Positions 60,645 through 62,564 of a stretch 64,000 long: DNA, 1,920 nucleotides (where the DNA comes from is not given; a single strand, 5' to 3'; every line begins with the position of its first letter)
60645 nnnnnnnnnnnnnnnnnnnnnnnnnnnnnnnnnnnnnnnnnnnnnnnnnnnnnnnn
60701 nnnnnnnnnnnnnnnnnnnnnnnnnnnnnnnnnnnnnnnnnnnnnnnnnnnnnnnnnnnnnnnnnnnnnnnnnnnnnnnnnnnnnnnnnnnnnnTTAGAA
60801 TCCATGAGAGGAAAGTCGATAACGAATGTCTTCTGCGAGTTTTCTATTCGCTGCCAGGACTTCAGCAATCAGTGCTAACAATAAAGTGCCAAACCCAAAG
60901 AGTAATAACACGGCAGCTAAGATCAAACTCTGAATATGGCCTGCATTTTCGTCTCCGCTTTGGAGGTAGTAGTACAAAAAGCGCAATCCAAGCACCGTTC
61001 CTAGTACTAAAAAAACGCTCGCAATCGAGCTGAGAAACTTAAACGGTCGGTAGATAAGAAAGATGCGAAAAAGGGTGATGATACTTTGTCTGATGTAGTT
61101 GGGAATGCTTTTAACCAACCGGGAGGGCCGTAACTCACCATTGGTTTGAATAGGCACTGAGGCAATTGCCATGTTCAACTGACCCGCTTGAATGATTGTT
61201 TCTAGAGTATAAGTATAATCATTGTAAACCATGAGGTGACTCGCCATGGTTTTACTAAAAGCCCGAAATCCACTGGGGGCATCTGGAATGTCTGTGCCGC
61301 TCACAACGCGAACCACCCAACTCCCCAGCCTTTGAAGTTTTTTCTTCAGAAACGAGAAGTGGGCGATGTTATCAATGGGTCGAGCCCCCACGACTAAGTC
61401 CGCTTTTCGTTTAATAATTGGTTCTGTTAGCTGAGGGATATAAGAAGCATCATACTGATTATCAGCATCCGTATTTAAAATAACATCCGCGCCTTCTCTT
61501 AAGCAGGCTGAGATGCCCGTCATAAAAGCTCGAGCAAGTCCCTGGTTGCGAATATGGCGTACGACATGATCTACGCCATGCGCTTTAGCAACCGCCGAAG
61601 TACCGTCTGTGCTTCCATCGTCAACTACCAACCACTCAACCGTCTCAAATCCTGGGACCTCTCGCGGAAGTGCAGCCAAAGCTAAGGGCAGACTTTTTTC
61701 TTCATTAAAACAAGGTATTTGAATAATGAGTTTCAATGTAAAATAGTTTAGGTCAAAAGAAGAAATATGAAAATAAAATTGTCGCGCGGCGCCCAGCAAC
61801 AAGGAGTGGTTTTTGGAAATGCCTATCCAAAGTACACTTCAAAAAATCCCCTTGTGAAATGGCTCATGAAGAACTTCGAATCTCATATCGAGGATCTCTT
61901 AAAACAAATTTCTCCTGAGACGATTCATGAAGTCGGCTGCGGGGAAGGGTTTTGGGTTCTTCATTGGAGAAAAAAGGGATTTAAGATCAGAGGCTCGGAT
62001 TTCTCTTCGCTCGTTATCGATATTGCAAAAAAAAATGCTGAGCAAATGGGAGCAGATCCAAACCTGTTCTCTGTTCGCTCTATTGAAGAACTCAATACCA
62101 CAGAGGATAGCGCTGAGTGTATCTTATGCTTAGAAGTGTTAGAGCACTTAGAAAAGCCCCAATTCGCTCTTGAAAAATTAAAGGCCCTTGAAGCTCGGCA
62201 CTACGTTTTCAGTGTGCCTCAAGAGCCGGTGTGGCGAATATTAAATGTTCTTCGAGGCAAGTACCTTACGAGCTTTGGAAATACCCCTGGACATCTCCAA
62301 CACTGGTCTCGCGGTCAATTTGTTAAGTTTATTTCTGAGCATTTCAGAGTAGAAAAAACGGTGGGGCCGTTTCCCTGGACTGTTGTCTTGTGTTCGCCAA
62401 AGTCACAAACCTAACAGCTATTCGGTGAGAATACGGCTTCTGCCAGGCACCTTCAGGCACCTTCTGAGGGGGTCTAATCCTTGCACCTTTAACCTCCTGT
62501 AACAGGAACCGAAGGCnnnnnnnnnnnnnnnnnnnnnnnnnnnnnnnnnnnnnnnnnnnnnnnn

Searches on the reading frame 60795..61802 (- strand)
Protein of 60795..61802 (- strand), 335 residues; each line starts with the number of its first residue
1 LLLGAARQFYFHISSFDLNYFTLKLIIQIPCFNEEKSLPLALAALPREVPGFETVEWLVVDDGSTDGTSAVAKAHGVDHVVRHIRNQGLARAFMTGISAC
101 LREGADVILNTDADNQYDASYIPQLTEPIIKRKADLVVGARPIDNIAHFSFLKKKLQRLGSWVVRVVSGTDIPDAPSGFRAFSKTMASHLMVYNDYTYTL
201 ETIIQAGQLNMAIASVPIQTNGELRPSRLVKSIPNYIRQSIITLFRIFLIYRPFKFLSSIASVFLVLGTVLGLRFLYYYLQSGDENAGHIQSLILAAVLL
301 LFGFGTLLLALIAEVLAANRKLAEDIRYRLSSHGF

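Call 11: search_protein_families(library=pfam, proteins=[window:60795-61802:-])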
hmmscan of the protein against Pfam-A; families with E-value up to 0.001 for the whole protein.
window:60795-61802:- (335 aa): 1 family
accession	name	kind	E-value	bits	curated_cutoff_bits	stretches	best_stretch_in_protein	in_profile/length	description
PF00535.33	Glycos_transf_2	-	4.6e-23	82.4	23.3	1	29-187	4-164/168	Glycosyl transferase family 2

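Call 12: search_protein_families(library=ncbifam, proteins=[window:60795-61802:-])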
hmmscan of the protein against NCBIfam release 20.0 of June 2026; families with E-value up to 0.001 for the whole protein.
window:60795-61802:- (335 aa): 14 families
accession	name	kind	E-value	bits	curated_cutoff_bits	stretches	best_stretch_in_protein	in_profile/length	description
TIGR04182.1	glyco_TIGR04182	equivalog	1.5e-25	90.2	325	1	26-320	3-286/293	S-layer glycoprotein N-glycosyltransferase AglJ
NF058614.1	PPMAGASynPpgS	equivalog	1.6e-17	63.7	370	1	27-205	4-181/226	polyprenyl-phospho-N-acetylgalactosaminyl synthase PpgS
NF007986.1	PRK10714.1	equivalog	1.1e-11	44.3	529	1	24-315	7-292/316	undecaprenyl-phosphate 4-deoxy-4-formamido-L-arabinose transferase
NF041391.1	DPhHxTase_Halo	equivalog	6.4e-11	41.6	375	1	32-220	4-183/213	dolichyl-phosphate hexose transferase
NF041875.1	EPS_EpsD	equivalog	2.8e-08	33.5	370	1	27-139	3-114/325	exopolysaccharide biosynthesis glycosyltransferase EpsD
NF047588.1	GlcsyltransPgfSStrep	equivalog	7.5e-08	31.9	500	1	24-304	2-275/308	glycosyltransferase PgfS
TIGR03937.1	PgaC_IcaA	equivalog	1.3e-06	27.6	422.3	1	26-120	48-141/407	poly-beta-1,6-N-acetyl-D-glucosamine synthase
TIGR03965.1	mycofact_glyco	equivalog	2.2e-06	26.8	280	1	27-137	78-187/467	mycofactocin biosynthesis glycosyltransferase MftF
TIGR01556.1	rhamnosyltran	subfamily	6.8e-06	25.5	200.55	1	56-145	23-115/281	rhamnosyltransferase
TIGR04283.1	glyco_like_mftF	equivalog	7.4e-06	25.7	182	1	27-91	3-62/221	TIGR04283 family arsenosugar biosynthesis glycosyltransferase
NF007482.0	PRK10073.1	equivalog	1.6e-05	24.1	423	1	23-123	6-104/334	glycosyltransferase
NF010496.0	PRK13915.1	equivalog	9.7e-05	21.6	262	1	26-137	34-151/307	glucosyl-3-phosphoglycerate synthase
NF045692.1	OglycostaseCruG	equivalog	0.00013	21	600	1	24-137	42-160/386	2'-O-glycosyltransferase CruG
TIGR03469.1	HpnB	hypoth_equivalog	0.00046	19.3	379.25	0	26-137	47-168/386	hopene-associated glycosyltransferase HpnB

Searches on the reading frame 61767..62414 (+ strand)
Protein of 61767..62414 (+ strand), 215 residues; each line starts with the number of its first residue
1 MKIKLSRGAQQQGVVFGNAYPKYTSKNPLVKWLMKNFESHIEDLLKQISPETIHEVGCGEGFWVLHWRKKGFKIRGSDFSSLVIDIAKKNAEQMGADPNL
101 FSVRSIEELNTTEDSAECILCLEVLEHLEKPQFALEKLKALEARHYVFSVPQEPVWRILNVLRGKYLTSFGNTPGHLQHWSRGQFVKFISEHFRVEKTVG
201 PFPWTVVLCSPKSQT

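Call 12: search_protein_families(library=ncbifam, proteins=[window:61767-62414:+])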
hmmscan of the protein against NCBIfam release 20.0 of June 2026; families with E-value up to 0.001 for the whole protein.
window:61767-62414:+ (215 aa): 15 families
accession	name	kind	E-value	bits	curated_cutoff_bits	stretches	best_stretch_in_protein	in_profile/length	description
TIGR01983.1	UbiG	equivalog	8.2e-12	44.9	102.95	1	30-139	30-140/228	bifunctional 2-polyprenyl-6-hydroxyphenol methylase/3-demethylubiquinol 3-O-methyltransferase UbiG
TIGR02021.1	BchM-ChlM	equivalog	1.5e-09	37.6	158.9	1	44-165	48-170/218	magnesium protoporphyrin IX methyltransferase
TIGR04290.1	meth_Rta_06860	hypoth_equivalog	5.8e-09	35.7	300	1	28-149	33-150/226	TIGR04290 family methyltransferase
TIGR02072.1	BioC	equivalog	1.7e-06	28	184.95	1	16-139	2-121/244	malonyl-ACP O-methyltransferase BioC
NF043040.1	corrin_prot_MT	hypoth_equivalog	1.3e-05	24.7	180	1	49-129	41-124/216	corrinoid protein-associated methyltransferase CpaM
NF041255.1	mycofact_MftM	equivalog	2.1e-05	24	200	1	45-133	135-222/289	mycofactocin oligosaccharide methyltransferase MftM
NF008264.0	PRK11036.1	equivalog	7.9e-05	22.2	366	1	41-140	34-137/261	tRNA uridine 5-oxyacetic acid(34) methyltransferase CmoM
NF011529.0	PRK14968.1-3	equivalog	0.00017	21.1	162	1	48-96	33-81/198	putative methyltransferase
NF011650.0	PRK15068.1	equivalog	0.00021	20.3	209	1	40-140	113-215/324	tRNA 5-methoxyuridine(34)/uridine 5-oxyacetic acid(34) synthase CmoB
NF045667.1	MTase_DVU1556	equivalog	0.00029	20.3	155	1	52-138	25-107/213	DVU_1556 family methyltransferase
NF004851.0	PRK06202.1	equivalog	0.00033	20.2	243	1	18-134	29-148/237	hypothetical protein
TIGR01934.1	MenG_MenH_UbiE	subfamily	0.00035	19.9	158.35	1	16-118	5-109/223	ubiquinone/menaquinone biosynthesis methyltransferase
NF001244.0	PRK00216.1-5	equivalog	0.00039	19.8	216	1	41-119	40-122/236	bifunctional demethylmenaquinone methyltransferase/2-methoxy-6-polyprenyl-1,4-benzoquinol methylase UbiE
NF008405.0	PRK11207.1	equivalog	0.0009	18.7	218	0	32-130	13-110/198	tellurite resistance methyltransferase TehB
NF007610.0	PRK10258.1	equivalog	0.00094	18.6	342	0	15-91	12-84/251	malonyl-ACP O-methyltransferase BioC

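Call 52: find_encoding_contigs(protein=window:61767-62414:+, flank=10000, max_places=3)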
Protein window:61767-62414:+ (215 aa): 4 contigs read that carry it; 1 place shown.
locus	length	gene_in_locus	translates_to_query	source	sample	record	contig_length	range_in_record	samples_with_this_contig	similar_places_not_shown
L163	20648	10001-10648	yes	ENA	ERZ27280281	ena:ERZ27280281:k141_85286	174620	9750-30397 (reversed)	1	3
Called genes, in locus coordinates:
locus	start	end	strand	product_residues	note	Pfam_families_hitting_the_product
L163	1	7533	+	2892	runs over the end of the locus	PF02210:Laminin_G_2 (faint), PF13385:Laminin_G_3, PF11617:Cu-binding_MopE, PF06439:3keto-disac_hyd (faint), PF13385:Laminin_G_3, PF05345:He_PIG, PF00041:fn3, PF13385:Laminin_G_3, +1 more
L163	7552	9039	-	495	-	-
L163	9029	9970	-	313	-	PF00535:Glycos_transf_2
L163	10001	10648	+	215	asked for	PF13489:Methyltransf_23, PF08241:Methyltransf_11, PF08242:Methyltransf_12, PF13649:Methyltransf_25, PF13847:Methyltransf_31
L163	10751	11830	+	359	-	-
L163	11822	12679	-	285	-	-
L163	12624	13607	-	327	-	PF00158:Sigma54_activat, PF14532:Sigma54_activ_2, PF01078:Mg_chelatase (faint), PF07728:AAA_5 (weak), PF25601:AAA_lid_14, PF02954:HTH_8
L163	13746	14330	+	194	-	PF02698:DUF218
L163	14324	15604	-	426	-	PF04413:Glycos_transf_N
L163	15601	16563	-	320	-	PF01075:Glyco_transf_9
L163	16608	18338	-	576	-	PF00750:tRNA-synt_1d, PF05746:DALR_1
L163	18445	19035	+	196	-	-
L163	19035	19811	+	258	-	PF00459:Inositol_P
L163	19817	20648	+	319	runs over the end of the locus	-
